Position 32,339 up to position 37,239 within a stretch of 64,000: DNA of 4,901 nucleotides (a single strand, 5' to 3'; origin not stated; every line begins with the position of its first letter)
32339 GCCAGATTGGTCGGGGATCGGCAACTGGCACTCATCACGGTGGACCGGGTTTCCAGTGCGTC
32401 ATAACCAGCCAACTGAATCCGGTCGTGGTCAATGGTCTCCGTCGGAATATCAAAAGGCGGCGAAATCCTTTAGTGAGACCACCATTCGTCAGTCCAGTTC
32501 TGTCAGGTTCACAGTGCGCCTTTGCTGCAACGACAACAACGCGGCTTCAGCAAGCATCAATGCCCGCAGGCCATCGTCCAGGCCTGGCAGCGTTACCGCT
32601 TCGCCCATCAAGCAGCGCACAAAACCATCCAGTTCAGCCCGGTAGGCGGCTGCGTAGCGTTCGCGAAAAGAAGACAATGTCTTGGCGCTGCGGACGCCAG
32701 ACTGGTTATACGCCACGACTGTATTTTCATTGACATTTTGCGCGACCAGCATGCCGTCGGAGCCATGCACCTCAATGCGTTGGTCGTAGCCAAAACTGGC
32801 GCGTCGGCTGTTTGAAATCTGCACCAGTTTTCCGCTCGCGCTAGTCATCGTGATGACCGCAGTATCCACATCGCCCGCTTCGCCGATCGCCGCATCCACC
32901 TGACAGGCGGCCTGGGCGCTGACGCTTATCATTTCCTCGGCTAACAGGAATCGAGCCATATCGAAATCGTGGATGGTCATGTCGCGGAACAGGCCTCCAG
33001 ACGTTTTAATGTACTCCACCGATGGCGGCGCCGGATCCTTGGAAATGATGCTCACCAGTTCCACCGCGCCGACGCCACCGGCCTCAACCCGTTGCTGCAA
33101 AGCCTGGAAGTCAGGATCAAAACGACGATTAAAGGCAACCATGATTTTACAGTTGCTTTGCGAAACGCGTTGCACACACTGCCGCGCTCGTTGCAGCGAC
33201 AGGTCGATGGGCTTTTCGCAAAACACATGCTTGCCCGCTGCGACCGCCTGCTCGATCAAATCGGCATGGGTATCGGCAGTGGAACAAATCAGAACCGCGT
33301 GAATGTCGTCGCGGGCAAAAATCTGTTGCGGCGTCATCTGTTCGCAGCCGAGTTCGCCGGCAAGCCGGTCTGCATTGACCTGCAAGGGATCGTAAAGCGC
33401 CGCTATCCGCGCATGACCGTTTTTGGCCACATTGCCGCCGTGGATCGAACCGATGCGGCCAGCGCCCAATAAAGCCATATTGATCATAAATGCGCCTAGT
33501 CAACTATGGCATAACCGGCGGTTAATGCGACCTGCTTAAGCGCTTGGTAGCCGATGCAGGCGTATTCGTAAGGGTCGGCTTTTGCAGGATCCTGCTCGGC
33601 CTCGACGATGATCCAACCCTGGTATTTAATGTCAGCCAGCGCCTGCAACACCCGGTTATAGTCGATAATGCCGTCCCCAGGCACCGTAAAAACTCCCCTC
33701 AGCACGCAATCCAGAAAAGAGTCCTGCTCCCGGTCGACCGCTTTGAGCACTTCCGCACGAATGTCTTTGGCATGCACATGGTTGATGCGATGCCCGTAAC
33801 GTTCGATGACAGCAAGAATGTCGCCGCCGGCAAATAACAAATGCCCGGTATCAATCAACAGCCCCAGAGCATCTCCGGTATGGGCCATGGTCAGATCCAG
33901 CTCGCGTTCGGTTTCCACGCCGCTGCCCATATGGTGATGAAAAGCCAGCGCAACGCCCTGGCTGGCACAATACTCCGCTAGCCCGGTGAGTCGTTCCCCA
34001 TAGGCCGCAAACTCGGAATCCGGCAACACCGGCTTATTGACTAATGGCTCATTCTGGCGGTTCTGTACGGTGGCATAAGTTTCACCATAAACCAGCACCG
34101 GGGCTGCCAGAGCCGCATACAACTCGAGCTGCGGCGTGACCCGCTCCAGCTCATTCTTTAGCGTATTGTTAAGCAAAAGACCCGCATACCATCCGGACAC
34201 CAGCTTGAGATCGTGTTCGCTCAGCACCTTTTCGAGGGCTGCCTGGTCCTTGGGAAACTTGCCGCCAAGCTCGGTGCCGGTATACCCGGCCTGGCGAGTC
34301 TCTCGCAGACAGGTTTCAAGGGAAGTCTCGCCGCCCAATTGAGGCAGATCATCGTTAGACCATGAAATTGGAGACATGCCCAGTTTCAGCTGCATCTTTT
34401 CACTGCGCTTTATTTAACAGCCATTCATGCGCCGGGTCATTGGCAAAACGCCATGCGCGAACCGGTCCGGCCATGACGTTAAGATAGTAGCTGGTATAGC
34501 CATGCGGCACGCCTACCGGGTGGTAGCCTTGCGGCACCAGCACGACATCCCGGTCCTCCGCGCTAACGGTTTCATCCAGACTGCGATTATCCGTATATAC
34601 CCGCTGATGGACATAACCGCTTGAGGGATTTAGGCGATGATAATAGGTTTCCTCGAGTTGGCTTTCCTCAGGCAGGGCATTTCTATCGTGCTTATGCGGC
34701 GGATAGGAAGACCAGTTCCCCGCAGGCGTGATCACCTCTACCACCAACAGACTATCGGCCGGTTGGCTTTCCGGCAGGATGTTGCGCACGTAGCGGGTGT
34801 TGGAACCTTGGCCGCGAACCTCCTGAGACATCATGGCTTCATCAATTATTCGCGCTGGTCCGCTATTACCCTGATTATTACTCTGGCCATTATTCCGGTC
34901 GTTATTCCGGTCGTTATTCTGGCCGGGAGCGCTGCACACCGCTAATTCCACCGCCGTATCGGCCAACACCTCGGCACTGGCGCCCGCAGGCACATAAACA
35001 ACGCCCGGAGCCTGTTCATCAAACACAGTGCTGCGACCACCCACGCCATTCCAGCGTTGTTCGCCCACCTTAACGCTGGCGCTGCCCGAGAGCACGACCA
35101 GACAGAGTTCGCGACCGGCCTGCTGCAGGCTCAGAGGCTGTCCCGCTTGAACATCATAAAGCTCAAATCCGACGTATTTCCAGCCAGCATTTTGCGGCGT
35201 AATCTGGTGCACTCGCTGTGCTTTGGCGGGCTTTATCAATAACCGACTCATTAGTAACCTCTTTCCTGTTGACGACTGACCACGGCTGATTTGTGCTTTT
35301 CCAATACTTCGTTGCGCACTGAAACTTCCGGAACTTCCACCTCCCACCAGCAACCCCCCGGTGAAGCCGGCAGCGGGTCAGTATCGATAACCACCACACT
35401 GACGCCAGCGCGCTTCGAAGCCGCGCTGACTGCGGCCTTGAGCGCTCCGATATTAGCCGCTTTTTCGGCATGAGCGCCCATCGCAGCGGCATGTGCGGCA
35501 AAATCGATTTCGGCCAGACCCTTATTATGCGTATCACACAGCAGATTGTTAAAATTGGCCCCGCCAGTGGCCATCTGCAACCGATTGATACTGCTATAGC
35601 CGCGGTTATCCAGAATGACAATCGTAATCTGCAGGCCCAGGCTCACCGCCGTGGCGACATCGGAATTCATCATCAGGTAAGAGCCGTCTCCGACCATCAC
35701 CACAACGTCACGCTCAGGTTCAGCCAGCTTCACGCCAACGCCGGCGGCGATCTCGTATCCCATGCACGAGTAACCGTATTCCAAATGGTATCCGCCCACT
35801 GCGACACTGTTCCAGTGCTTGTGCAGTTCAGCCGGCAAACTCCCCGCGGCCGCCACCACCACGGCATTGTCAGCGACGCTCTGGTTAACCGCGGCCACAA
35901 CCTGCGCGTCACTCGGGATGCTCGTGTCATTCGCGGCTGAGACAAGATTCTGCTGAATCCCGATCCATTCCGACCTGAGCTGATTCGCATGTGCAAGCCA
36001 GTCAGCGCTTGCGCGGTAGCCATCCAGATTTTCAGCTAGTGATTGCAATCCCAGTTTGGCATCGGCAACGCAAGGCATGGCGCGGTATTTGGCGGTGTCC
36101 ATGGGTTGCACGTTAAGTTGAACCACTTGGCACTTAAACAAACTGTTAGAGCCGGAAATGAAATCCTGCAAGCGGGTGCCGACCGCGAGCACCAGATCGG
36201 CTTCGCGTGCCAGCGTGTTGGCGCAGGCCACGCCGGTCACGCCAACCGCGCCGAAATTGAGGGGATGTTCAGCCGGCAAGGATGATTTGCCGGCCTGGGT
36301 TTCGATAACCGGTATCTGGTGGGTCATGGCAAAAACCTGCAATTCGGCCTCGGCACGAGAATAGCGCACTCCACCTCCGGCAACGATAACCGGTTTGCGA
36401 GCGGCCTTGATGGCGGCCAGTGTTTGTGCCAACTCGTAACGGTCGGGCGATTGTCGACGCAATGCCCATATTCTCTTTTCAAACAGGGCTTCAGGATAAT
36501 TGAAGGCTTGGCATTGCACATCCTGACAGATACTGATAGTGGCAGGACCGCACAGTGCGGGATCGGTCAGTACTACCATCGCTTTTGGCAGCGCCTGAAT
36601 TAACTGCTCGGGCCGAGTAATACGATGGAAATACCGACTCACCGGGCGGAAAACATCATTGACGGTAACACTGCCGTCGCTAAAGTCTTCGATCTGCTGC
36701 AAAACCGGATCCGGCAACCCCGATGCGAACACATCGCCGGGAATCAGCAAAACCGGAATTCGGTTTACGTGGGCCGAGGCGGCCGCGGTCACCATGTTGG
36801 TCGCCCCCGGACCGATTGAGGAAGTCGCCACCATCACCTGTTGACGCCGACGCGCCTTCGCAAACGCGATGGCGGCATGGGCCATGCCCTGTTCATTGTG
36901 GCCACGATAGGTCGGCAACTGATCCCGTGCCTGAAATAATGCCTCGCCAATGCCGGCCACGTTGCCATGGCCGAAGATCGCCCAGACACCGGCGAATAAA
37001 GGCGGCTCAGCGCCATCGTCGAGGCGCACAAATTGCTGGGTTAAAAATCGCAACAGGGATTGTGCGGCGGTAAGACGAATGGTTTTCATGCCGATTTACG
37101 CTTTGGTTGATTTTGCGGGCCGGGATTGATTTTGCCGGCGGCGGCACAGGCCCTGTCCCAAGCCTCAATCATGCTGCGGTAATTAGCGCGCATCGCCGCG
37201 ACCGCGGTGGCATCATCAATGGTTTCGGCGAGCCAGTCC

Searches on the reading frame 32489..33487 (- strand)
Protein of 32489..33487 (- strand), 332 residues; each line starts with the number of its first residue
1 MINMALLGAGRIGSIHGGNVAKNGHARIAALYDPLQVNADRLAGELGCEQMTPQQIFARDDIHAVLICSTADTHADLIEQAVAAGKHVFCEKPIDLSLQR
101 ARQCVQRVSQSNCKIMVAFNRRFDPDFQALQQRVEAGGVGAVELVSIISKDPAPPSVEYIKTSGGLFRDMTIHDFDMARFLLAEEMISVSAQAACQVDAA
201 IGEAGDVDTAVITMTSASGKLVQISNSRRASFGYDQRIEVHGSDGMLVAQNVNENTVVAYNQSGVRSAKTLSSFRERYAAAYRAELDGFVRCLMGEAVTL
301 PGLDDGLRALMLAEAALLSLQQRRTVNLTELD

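Call 18: search_protein_families(library=ncbifam, proteins=[window:32489-33487:-])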
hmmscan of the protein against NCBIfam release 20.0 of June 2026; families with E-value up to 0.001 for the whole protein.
window:32489-33487:- (332 aa): 9 families
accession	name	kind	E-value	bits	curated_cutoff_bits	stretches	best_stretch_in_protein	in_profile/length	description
TIGR04380.1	myo_inos_iolG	equivalog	7.2e-123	409.7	355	1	1-326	1-329/330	inositol 2-dehydrogenase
NF052679.1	InsChiInosDhIolG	equivalog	8.4e-32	110.5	540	1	2-321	3-320/343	bifunctional inositol 2-dehydrogenase/D-chiro-inositol 1-dehydrogenase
NF040723.1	UDP-GlcNAcDh_Arch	equivalog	6.8e-27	94.8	450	1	3-319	2-300/302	UDP-N-acetylglucosamine 3-dehydrogenase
NF052479.1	LevoglcsnDh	equivalog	7.8e-21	74.2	650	1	43-200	53-219/386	levoglucosan dehydrogenase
NF041392.1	XylDh_Gfo6_Halo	equivalog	3e-19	69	350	1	58-327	79-349/350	D-xylose 1-dehydrogenase Gfo6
NF058563.1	BT_2159_fam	equivalog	1.3e-18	67.2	650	1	2-193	1-194/350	disaccharide 3-dehydrogenase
NF008607.0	PRK11579.1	subfamily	1.6e-16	60.3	330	1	52-146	55-149/346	oxidoreductase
NF007574.0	PRK10206.1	equivalog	1.6e-11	43.9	352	1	54-146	58-151/345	oxidoreductase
NF058561.1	BT_2158_fam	equivalog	1.6e-06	27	750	1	59-151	94-186/487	glycoside 3-dehydrogenase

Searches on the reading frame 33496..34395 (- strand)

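Call 18: search_protein_families(library=ncbifam, proteins=[window:33496-34395:-])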
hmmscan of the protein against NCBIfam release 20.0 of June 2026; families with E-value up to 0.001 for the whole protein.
window:33496-34395:- (299 aa): 4 families
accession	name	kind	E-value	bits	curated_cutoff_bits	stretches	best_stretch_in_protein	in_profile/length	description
TIGR04379.1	myo_inos_iolE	equivalog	4.7e-118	394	290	1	3-289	2-289/290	myo-inosose-2 dehydratase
TIGR03234.1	OH-pyruv-isom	equivalog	8.2e-08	31.9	353.45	0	239-266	213-240/254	hydroxypyruvate isomerase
NF041099.2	keto_glucon_epim_IolO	equivalog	1.3e-07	31.2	300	0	238-288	218-266/269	5-keto-L-gluconate epimerase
NF041277.1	coba_remo_CbiR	equivalog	0.00083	18.9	105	0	178-214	163-199/249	cobamide remodeling phosphodiesterase CbiR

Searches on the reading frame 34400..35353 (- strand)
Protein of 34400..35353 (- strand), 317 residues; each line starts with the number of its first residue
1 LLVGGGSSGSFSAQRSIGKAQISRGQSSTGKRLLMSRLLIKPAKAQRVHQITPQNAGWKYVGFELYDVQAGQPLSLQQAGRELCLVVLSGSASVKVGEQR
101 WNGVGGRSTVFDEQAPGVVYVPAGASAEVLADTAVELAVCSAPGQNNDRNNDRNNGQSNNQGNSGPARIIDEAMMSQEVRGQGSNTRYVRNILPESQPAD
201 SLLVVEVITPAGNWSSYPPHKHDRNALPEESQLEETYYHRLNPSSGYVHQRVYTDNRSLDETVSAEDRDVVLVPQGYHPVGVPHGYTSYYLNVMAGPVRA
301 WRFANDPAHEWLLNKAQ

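Call 18: search_protein_families(library=ncbifam, proteins=[window:34400-35353:-])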
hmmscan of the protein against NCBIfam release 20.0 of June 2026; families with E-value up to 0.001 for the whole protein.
window:34400-35353:- (317 aa): 1 family
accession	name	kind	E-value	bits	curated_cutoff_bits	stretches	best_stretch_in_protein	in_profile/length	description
TIGR04378.1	myo_inos_iolB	equivalog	2.3e-96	322.1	205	1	49-312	1-246/247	5-deoxy-glucuronate isomerase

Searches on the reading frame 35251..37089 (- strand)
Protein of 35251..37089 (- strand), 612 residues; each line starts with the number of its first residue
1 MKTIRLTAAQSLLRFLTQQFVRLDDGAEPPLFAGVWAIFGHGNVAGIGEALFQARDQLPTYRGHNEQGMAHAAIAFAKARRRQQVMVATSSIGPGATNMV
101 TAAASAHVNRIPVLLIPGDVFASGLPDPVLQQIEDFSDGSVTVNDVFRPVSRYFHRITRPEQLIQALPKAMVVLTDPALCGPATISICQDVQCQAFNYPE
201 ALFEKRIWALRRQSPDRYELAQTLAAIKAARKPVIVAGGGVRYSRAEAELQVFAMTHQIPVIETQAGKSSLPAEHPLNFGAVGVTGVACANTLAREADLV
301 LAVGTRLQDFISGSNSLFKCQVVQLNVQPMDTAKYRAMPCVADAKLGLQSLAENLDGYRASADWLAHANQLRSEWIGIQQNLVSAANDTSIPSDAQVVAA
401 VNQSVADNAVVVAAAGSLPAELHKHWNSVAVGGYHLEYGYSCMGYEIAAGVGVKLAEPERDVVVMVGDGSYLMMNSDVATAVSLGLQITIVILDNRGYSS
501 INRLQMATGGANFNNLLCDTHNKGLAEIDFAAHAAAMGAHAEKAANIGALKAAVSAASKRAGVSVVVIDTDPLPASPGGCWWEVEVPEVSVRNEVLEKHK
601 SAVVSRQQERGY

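Call 17: search_protein_families(library=ncbifam, proteins=[window:35251-37089:-])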
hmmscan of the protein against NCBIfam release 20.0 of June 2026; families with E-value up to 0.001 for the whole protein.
window:35251-37089:- (612 aa): 56 families (the best 25 are shown)
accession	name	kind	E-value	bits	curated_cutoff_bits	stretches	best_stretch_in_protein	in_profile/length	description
TIGR04377.1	myo_inos_iolD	equivalog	2.7e-260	865.3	715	1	5-609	1-614/616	3D-(3,5/4)-trihydroxycyclohexane-1,2-dione acylhydrolase (decyclizing)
TIGR00118.1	acolac_lg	equivalog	1.4e-68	231.8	538.35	1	35-569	16-533/557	biosynthetic-type acetolactate synthase large subunit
NF004919.0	PRK06276.1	equivalog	2.3e-63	214.4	866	1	38-589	19-560/582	acetolactate synthase large subunit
NF004710.0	PRK06048.1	equivalog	2.9e-61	207.6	976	1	37-562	25-529/561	acetolactate synthase large subunit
NF006052.0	PRK08199.1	subfamily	7e-57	193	539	1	49-575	39-542/559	thiamine pyrophosphate protein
NF006524.0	PRK08978.1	equivalog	8.8e-56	189.3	738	1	35-556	16-510/548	acetolactate synthase 2 catalytic subunit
NF006187.0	PRK08322.1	equivalog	1.1e-55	189.1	509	1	65-571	47-529/548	acetolactate synthase large subunit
NF005860.0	PRK07789.1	equivalog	9.7e-55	186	881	1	64-567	79-574/615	acetolactate synthase large subunit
NF005651.0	PRK07418.1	subfamily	6.8e-54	183.1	942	1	34-559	33-548/617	acetolactate synthase large subunit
NF005584.0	PRK07282.1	equivalog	1.6e-53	182.1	970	1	35-505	25-482/566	acetolactate synthase large subunit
NF006377.0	PRK08611.1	equivalog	1.8e-53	182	742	1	46-575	32-538/576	pyruvate oxidase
NF005039.0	PRK06456.1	equivalog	7e-53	180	868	1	64-569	50-543/572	acetolactate synthase large subunit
NF006016.1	PRK08155.1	equivalog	1.5e-51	175.5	870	1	58-568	42-530/554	acetolactate synthase large subunit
NF005712.0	PRK07524.1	subfamily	4.5e-51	173.9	500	1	65-570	48-529/536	5-guanidino-2-oxopentanoate decarboxylase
NF005824.0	PRK07710.1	equivalog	1.6e-48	165.4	976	1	38-505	35-489/573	acetolactate synthase large subunit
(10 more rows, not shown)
